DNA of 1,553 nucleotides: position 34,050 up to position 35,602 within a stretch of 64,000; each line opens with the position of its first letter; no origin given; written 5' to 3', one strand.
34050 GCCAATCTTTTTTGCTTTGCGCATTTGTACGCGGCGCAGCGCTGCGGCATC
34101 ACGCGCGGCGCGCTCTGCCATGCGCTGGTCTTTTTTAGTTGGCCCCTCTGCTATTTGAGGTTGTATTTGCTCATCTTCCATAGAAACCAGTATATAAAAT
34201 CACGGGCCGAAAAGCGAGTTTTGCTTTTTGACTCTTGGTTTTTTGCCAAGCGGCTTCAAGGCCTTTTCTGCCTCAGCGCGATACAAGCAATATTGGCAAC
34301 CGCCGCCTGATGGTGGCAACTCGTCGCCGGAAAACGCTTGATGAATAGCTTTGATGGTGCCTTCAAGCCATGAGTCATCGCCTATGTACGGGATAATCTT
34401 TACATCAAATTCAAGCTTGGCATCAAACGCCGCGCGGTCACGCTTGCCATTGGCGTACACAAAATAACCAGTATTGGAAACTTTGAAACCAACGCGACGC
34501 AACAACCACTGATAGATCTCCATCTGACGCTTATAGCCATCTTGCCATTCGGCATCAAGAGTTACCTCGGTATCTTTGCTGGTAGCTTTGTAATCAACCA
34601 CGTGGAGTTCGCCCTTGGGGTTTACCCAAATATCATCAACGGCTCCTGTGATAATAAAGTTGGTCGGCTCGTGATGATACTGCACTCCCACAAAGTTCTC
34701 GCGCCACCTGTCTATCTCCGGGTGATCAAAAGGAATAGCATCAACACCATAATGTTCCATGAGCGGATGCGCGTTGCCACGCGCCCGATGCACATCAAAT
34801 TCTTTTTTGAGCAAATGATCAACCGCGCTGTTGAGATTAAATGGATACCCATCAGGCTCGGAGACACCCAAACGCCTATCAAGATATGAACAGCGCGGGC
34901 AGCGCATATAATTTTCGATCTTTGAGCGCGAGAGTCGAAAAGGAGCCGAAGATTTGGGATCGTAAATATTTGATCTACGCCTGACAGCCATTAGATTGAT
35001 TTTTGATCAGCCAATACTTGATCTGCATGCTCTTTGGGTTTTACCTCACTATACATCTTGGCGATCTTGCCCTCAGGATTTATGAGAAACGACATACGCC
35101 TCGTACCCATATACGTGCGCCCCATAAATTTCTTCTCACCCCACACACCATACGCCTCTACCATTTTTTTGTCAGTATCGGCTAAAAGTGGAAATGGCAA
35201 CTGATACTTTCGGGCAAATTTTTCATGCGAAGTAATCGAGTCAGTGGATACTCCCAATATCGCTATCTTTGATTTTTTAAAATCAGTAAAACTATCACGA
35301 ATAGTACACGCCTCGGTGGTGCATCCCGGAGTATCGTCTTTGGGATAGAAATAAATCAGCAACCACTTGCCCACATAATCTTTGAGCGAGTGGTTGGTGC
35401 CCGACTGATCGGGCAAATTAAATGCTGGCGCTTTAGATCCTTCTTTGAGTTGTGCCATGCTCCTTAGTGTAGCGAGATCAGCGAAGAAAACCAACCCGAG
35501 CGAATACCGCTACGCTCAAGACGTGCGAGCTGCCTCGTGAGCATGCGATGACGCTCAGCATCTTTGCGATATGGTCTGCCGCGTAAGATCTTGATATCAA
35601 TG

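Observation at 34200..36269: LexA operon carrying a peroxiredoxin and a stand-alone Cas4-like PD-(D/E)XK nuclease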

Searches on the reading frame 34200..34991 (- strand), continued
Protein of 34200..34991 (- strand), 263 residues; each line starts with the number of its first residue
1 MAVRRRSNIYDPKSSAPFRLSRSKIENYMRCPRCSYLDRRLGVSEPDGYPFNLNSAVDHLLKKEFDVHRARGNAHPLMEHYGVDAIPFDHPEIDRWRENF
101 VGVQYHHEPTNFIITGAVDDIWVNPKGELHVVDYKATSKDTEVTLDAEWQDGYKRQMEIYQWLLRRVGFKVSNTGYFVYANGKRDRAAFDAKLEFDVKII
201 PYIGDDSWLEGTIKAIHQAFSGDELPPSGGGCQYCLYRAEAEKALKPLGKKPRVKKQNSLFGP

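Call 32: fold_search(model_id=the predicted structure, library=pdb)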
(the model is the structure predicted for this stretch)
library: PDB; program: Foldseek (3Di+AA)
matches with E <= 10: 456; with E <= 0.001: 32
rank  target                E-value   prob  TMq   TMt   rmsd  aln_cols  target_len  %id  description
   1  6ppr_A                1.8e-06  1.00  0.38  0.15  12.2       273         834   19  Cryo-EM structure of AdnA(D934A)-AdnB(D1014A) in complex with AMPPNP and DNA (released 2019-11-20)
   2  6ppu_A                4.7e-06  1.00  0.43  0.21  12.6       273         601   20  Cryo-EM structure of AdnAB-AMPPNP-DNA complex (released 2019-11-20)
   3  9np6_A                5.6e-06  1.00  0.42  0.15  11.6       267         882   20  Cryo-EM structure of AdnA(D934A)-AdnB(D1014A) in complex with AMPPNP and blunt end DNA (released 2025-03-19)
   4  7sjr_A                1.0e-05  1.00  0.44  0.15  12.2       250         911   20  Cryo-EM structure of AdnA-AdnB(W325A) in complex with DNA and AMPPNP (released 2021-12-22)
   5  6m9k_B                1.5e-05  1.00  0.32  0.36  10.0       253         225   12  Crystal structure of lambda exonuclease in complex with the Red beta C-terminal domain (released 2019-01-02)
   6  5zyt_C                2.0e-05  1.00  0.32  0.37   6.2       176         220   14  Crystal structure of human MGME1 with 3' overhang double strand DNA3 (released 2018-09-19)
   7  8xa9_B                3.3e-05  1.00  0.35  0.41  10.0       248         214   15  Human MGME1 in complex with 5'-overhang DNA (released 2024-03-20)
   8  5zyu_A                4.2e-05  1.00  0.36  0.40  10.0       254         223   15  The crystal structure of humanMGME1 with single strand DNA2 (released 2018-09-19)
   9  5zyt_D                6.0e-05  1.00  0.31  0.36   6.7       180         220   15  Crystal structure of human MGME1 with 3' overhang double strand DNA3 (released 2018-09-19)
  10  8d3l_J                6.8e-05  1.00  0.40  0.46   9.0       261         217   13  Type I-C Cas4-Cas1-Cas2 complex bound to a PAM/PAM prespacer (released 2022-11-02)
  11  1avq_C                7.2e-05  1.00  0.35  0.40   9.4       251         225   12  TOROIDAL STRUCTURE OF LAMBDA EXONUCLEASE DETERMINED AT 2.4 ANGSTROMS (released 1998-03-18)
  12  4ic1_D                7.6e-05  1.00  0.37  0.45  11.9       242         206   17  Crystal structure of SSO0001 (released 2013-01-16)
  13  5zyt_B                8.1e-05  1.00  0.34  0.38   6.0       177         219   15  Crystal structure of human MGME1 with 3' overhang double strand DNA3 (released 2018-09-19)
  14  9kqh_A                9.7e-05  1.00  0.38  0.17   6.4       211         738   12  Crystal structure of Finegoldia magna DinG in complex with ssDNA and ADPNP (released 2025-12-03)
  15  7lw9_A                1.1e-04  1.00  0.39  0.39  10.0       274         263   10  Human Exonuclease 5 crystal structure in complex with ssDNA, Sm, and Na (released 2021-07-14)
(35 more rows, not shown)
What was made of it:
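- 34200..34991 (-): RecB-family PD-(D/E)XK nuclease, Cas4-like fold. Motifs D120, D133-x-K135 and Q156-x3-Y160. Four-Cys metal staple C31xxC34 / C232xxC235. Foldseek agrees (call 32).
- On PD-(D/E)XK nuclease superfamily, PDDEXK_1 (PF12705), RecB-like clade: Foldseek probability of 1.0 (call 32).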

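Call 45: search_solved_structures(query=A1, max_evalue=10, show_alignments=5)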
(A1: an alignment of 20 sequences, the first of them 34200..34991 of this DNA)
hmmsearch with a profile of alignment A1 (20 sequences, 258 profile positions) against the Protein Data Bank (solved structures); distinct sequences matched with E-value up to 10: 3.
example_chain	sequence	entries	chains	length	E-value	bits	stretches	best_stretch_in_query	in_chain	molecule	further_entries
5yj6_A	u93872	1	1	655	0.13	14.8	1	151-170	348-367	Dockerin type I repeat-containing protein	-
1l1y_A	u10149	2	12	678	0.16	14.5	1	151-169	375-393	cellobiohydrolase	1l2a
4xwl_A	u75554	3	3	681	0.62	12.5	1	148-169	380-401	Exoglucanase S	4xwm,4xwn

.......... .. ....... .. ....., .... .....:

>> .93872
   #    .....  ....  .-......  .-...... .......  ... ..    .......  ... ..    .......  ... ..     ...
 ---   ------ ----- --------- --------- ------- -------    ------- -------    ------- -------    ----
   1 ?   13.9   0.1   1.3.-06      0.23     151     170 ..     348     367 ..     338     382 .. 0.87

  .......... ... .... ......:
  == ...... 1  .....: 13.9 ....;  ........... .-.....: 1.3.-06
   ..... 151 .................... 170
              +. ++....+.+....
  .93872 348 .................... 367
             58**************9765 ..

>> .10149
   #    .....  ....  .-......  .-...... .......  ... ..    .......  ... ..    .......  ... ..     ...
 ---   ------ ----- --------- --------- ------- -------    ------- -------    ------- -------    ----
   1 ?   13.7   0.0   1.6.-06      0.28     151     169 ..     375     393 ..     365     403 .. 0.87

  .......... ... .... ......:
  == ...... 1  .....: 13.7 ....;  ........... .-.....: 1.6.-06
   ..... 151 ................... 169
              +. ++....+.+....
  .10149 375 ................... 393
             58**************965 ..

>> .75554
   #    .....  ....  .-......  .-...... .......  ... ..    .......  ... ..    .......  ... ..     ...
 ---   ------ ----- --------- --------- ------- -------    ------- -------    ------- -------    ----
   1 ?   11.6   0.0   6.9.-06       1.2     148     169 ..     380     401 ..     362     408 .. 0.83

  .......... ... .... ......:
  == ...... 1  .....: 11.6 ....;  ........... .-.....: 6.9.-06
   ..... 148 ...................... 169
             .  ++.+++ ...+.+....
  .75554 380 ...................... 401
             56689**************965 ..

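Call 48: search_protein_families(library=padloc, proteins=[window:34200-34991:-], max_evalue=0.01)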
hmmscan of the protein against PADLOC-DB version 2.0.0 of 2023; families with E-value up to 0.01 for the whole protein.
window:34200-34991:- (263 aa): 7 families
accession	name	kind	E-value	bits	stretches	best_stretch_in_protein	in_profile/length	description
PDLC00943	Cas4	-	4.5e-11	41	1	118-239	71-176/180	CRISPR-associated protein Cas4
PDLC01447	Cas4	-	1.8e-10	39.5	1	19-238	4-154/161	"CAS-I,CAS-II,CAS-III,CAS-IV,CAS-V,CAS-VI; acquisition_associated"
PDLC01250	Cas4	-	2.5e-10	38.9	1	23-239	4-165/168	"CAS-I,CAS-II,CAS-III,CAS-IV,CAS-V,CAS-VI; acquisition_associated"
PDLC00944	Cas4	-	2.5e-10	38.8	1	114-239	66-174/177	Cas4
PDLC02087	Cas4b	-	8.2e-05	20.8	1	110-183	70-137/189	-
PDLC01747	Cas1g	-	0.00024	17.8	1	110-179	59-123/523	-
PDLC01611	Cas4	-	0.0018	16.6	0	114-238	50-153/158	"CAS-I,CAS-II,CAS-III,CAS-IV,CAS-V,CAS-VI; acquisition_associated"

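Call 49: search_protein_families(library=phrogs, proteins=[window:34200-34991:-], max_evalue=0.001)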
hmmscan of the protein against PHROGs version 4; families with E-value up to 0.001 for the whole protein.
window:34200-34991:- (263 aa): 4 families
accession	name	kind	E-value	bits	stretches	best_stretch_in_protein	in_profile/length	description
phrog_31195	-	unknown function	6.9e-12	46.4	1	19-181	5-162/232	-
phrog_1706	-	DNA, RNA and nucleotide metabolism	2.8e-10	41.1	1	105-240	113-241/293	CRISPR/Cas system associated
phrog_69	-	DNA, RNA and nucleotide metabolism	1.2e-05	25.5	1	113-239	205-321/501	exonuclease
phrog_1227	-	DNA, RNA and nucleotide metabolism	0.00046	20.5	0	131-242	144-258/268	exonuclease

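Call 55: search_protein_representatives(alignment_id=A1)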
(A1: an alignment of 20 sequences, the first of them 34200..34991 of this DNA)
Query: 20 sequences, 258 profile positions. Proteins with E-value up to 0.001 (for the whole library): 2459; up to 1e-10: 1501; up to 1e-30: 436. The best 150 are listed.
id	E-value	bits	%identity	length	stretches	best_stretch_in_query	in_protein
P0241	3.7e-134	462.3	-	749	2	20-252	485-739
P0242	1.7e-108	378.1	-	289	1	10-228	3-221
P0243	7.8e-102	356.3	-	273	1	7-250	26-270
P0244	9.8e-102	356.0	-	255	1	1-250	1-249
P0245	8.9e-101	352.9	-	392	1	14-250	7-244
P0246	4.0e-98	344.2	-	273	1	18-252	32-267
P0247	5.6e-98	343.7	-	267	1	20-251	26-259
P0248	8.4e-96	336.6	-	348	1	7-252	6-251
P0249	1.0e-94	333.0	-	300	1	1-239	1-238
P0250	1.8e-94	332.2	-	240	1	13-249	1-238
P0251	5.8e-94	330.5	-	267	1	13-248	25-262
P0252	2.1e-93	328.7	-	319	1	3-248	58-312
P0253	6.8e-93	327.0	-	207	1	46-248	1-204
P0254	9.8e-91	320.0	-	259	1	9-249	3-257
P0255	1.7e-90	319.2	-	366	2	4-188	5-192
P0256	3.1e-90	318.3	-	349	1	3-248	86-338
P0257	1.2e-89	316.4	-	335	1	3-247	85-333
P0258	2.3e-89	315.5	-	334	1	7-249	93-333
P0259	2.5e-89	315.4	-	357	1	7-252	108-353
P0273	1.2e-80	286.9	-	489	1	6-247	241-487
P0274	1.9e-80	286.3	-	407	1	3-252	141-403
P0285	2.0e-77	276.4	-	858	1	11-252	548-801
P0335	4.6e-64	232.6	-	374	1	9-245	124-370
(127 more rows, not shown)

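Call 56: list_cluster_members(proteins=[P0241, P0285, P0273, P0256, P0257, P0258, P0259, P0252, P0274, P0335])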
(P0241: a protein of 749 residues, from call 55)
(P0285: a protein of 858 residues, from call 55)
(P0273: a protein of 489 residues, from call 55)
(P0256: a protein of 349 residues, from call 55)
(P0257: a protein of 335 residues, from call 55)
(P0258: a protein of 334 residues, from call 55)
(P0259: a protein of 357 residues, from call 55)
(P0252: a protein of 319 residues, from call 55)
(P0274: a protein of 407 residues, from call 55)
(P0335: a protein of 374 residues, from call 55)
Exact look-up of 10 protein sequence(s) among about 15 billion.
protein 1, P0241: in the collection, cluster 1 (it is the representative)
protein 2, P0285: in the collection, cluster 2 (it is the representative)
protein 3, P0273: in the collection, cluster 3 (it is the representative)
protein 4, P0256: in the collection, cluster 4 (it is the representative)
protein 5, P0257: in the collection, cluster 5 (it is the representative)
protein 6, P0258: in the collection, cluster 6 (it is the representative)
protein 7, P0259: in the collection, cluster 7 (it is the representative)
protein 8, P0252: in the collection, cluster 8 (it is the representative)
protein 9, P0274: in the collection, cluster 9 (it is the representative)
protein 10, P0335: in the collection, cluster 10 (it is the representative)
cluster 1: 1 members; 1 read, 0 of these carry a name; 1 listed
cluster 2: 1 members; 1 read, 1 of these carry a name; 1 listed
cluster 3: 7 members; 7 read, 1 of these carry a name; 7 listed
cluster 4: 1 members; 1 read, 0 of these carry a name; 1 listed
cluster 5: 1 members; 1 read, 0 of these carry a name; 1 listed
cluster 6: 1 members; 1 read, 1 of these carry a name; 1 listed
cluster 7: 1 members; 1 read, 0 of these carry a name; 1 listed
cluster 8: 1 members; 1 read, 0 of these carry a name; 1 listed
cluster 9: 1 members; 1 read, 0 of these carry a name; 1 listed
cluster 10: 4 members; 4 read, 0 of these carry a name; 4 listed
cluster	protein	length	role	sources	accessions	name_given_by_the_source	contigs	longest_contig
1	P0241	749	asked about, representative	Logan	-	-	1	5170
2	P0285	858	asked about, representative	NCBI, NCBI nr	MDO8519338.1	MAG: DUF2779 domain-containing protein [Deltaproteobacteria bacterium] | DUF2779 domain-containing protein [Deltaproteobacteria bacterium]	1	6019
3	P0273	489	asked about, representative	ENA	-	-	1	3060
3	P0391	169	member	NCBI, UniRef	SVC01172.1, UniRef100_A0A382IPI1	uncharacterized protein METZ01_LOCUS254026 [marine metagenome] | PD-(D/E)XK endonuclease-like domain-containing protein n=1 Tax=marine metagenome ...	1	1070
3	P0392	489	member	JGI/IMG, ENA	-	-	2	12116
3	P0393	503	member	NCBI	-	-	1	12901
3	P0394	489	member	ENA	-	-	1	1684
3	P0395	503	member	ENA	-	-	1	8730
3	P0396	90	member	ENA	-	-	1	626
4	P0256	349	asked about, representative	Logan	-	-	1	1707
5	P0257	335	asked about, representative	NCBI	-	-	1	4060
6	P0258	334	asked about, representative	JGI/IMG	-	CRISPR/Cas system-associated exonuclease Cas4 (RecB family)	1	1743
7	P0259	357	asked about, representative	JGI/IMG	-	-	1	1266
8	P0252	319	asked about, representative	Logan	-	-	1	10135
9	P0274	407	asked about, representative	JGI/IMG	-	-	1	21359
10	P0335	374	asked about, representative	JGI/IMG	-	-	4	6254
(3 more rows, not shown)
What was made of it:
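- Tried and rejected: Names for distant or longer relatives of the nuclease from the representative search were uninformative: one 'DUF2779', one 'Cas4' (calls 55, 56).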

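Call 58: find_encoding_contigs(protein=P0006, flank=5000, max_places=2)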
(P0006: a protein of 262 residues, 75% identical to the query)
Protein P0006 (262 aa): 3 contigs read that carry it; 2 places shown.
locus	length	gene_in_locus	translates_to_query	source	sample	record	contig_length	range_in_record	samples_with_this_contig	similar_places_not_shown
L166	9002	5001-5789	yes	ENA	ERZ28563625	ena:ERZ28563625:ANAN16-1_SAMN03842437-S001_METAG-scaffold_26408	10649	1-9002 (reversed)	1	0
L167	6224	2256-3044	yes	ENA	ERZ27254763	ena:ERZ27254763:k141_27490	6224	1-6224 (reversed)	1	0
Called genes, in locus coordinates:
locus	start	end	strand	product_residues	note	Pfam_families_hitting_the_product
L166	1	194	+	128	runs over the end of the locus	PF01909:NTP_transf_2, PF18765:Polbeta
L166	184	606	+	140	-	PF01934:HepT-like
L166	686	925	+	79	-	PF02823:ATP-synt_DE_N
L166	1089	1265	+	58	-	-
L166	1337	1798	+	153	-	PF20393:Pro_CA_2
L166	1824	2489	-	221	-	-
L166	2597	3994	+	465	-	PF00883:Peptidase_M17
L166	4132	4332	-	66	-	-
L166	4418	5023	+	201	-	PF00578:AhpC-TSA, PF08534:Redoxin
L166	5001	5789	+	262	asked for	PF12705:PDDEXK_1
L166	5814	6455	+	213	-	PF11303:DUF3105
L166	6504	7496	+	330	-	PF00215:OMPdecase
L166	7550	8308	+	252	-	-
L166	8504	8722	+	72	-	PF23477:zf_Tbcl_2 (weak)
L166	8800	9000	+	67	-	?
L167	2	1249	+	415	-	?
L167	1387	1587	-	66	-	-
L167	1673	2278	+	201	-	PF00578:AhpC-TSA, PF08534:Redoxin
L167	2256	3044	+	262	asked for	PF12705:PDDEXK_1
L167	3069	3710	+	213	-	PF11303:DUF3105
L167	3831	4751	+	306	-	PF00215:OMPdecase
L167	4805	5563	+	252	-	-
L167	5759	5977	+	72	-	PF23477:zf_Tbcl_2 (weak)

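Call 59: find_encoding_contigs(protein=P0010, flank=5000, max_places=2)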
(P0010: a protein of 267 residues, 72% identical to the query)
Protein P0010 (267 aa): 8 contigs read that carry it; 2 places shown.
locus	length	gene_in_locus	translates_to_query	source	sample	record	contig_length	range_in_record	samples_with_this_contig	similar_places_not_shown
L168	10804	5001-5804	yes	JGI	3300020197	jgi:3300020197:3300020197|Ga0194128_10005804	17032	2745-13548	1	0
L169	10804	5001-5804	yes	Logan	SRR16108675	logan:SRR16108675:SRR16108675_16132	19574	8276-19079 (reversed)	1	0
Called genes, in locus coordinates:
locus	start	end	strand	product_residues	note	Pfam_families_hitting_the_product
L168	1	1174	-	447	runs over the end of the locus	PF19293:CdaA_N, PF02457:DAC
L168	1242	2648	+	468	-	PF02789:Peptidase_M17_N (weak), PF00883:Peptidase_M17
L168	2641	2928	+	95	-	PF01035:DNA_binding_1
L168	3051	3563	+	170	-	PF00717:Peptidase_S24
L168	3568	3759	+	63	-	-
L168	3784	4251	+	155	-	PF08534:Redoxin, PF00578:AhpC-TSA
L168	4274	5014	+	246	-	PF13739:PdaC (weak), PF11738:DUF3298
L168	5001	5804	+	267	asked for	PF12705:PDDEXK_1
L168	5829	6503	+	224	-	PF11303:DUF3105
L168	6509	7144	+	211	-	PF09335:VTT_dom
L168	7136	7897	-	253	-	PF02673:BacA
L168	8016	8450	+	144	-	-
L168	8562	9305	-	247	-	-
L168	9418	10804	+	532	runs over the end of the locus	PF13506:Glyco_transf_21 (faint), PF00535:Glycos_transf_2, PF13641:Glyco_tranf_2_3, PF13632:Glyco_trans_2_3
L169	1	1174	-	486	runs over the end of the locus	PF19293:CdaA_N, PF02457:DAC, PF07949:YbbR (faint)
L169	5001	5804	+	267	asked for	PF12705:PDDEXK_1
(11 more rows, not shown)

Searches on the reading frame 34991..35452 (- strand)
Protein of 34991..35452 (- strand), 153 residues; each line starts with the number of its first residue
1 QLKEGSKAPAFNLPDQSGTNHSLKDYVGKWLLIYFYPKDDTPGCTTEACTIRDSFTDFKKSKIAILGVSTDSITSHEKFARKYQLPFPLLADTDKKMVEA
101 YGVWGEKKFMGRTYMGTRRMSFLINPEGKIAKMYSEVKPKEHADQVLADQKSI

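Call 3: search_protein_families(library=pfam, proteins=[window:34991-35452:-], max_evalue=0.01)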
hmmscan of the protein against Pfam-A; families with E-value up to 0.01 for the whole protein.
window:34991-35452:- (153 aa): 4 families
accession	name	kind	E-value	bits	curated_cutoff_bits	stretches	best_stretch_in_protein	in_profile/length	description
PF00578.27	AhpC-TSA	-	8.3e-42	142.5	26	1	5-132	2-123/124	AhpC/TSA family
PF08534.16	Redoxin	-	1.9e-23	83.3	26.6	1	3-146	1-147/148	Redoxin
PF13911.12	AhpC-TSA_2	-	0.0001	23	27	1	52-112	3-56/114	AhpC/TSA antioxidant enzyme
PF02630.20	SCO1-SenC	-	0.0049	17.3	22.8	0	10-68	3-63/134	SCO1/SenC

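Call 4: search_protein_families(library=ncbifam, proteins=[window:34991-35452:-], max_evalue=0.01)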
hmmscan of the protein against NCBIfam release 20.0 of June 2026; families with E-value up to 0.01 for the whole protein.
window:34991-35452:- (153 aa): 13 families
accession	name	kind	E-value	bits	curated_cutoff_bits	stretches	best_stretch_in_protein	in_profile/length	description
NF006960.0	PRK09437.1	equivalog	7.8e-54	181.8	140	1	2-148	4-150/156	thioredoxin-dependent thiol peroxidase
NF053650.1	PerredPrxQDein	equivalog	3.4e-49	166.6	260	1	9-148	2-140/148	thioredoxin-dependent peroxiredoxin PrxQ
NF009669.0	PRK13190.1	equivalog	2.5e-19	69.3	261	1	3-133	4-133/203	putative peroxiredoxin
NF040737.1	peroxi_PrxU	equivalog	5.6e-19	68.8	270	1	3-133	37-171/233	thioredoxin-dependent peroxiredoxin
NF009668.0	PRK13189.1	equivalog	4.4e-18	65.3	211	1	5-132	13-141/224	peroxiredoxin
NF002854.0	PRK03147.1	subfamily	8e-16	58.4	170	1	2-146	36-168/176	thiol-disulfide oxidoreductase ResA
TIGR03137.1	AhpC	equivalog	4.8e-15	55.8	272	1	22-133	25-134/187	alkyl hydroperoxide reductase subunit C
NF010122.0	PRK13599.1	equivalog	7.3e-13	48.4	456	1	5-136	10-143/220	peroxiredoxin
NF009670.0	PRK13191.1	equivalog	2e-12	47.1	374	1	5-130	10-136/215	putative peroxiredoxin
NF001808.0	PRK00522.1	equivalog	1.5e-05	24.5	123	1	2-103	18-119/167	thiol peroxidase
NF040769.1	SelL_rel_redox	subfamily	2.4e-05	24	120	1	7-103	2-100/173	SelL-related redox protein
NF011576.0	PRK15000.1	subfamily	0.00012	21.8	301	1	27-103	33-116/200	peroxiredoxin C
NF041202.1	StoA_CxxC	exception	0.0049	16.8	210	0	28-132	52-146/163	endospore biogenesis thiol-disulfide oxidoreductase StoA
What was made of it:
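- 34991..35458 (-): bcp: a thioredoxin-dependent peroxiredoxin (Bcp/PrxQ type, active site PGC-x4-C). Calls 3 and 4 (AhpC-TSA at 142 bits; NF006960 at 181.8 bits against a cut-off of 140).
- Checked: bcp, 34991-35458 (the ATG is at 35458, not 35452): NF006960 thiol peroxidase at 181.8 bits against a cut-off of 140 (call 4).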
